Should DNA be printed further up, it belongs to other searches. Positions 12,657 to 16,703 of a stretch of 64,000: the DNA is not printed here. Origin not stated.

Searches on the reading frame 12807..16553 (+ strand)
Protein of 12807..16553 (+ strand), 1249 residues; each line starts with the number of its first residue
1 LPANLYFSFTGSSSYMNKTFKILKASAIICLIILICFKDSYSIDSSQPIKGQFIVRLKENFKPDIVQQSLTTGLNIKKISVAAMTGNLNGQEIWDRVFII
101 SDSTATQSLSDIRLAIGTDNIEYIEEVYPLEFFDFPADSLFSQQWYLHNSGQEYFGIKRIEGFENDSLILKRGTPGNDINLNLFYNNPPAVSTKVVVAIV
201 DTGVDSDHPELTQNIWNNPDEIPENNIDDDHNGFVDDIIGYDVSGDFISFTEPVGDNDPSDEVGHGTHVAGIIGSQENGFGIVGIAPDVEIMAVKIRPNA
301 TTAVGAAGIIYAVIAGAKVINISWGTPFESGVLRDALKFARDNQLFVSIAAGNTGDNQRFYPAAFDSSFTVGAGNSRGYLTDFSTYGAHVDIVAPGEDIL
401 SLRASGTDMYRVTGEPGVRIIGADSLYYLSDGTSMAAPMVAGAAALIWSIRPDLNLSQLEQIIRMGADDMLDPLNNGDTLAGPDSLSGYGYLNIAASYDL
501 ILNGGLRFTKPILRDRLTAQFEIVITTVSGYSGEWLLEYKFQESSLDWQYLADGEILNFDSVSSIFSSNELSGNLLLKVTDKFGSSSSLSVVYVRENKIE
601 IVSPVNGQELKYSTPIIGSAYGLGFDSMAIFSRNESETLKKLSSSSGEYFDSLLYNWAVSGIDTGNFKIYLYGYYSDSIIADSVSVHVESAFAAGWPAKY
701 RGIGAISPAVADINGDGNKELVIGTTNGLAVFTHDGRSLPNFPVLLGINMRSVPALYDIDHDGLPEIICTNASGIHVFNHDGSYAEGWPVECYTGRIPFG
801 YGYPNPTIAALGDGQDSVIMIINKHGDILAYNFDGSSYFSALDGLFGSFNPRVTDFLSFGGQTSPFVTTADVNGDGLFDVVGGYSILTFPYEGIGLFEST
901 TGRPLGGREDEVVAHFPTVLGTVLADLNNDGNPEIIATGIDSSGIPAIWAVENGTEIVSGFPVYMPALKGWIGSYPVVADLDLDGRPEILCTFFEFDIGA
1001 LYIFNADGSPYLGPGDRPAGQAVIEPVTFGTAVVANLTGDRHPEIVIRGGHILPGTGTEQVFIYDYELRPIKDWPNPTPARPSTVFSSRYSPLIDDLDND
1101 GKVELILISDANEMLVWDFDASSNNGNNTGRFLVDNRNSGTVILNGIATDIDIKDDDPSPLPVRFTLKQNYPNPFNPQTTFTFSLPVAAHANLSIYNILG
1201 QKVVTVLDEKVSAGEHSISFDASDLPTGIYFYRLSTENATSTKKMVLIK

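Call 8: search_protein_families(library=pfam, proteins=[window:12807-16553:+], max_evalue=0.1)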
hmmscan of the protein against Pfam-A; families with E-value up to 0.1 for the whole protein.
window:12807-16553:+ (1249 aa): 9 families
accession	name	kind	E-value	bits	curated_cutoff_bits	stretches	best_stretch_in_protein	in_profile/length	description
PF00082.27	Peptidase_S8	-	1.6e-49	169.2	21.8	1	193-490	2-288/288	Subtilase family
PF13517.12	FG-GAP_3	-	2e-19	70.4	26.9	2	926-990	1-60/61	FG-GAP-like repeat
PF01839.29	FG-GAP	-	1.1e-14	54.3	22.1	1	707-728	4-25/37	FG-GAP repeat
PF18962.6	Por_Secre_tail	-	4.2e-13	49.8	27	1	1171-1246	2-74/75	Secretion system C-terminal sorting domain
PF13585.12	CHU_C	-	0.0019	18.7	27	1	1189-1244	27-81/86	CHU_C Type IX secretion signal domain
PF15907.11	Itfg2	-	0.0039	16.9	27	0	710-727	80-97/330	Integrin-alpha FG-GAP repeat-containing protein 2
PF13860.13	FlgD_ig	-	0.0059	17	27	1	1179-1238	10-77/79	FlgD Ig-like domain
PF16743.10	PliI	-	0.012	15.8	27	0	912-938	52-78/123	Periplasmic lysozyme inhibitor of I-type lysozyme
PF14783.12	BBS2_Mid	-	0.015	15.8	27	0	709-728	3-22/108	Ciliary BBSome complex subunit 2, middle region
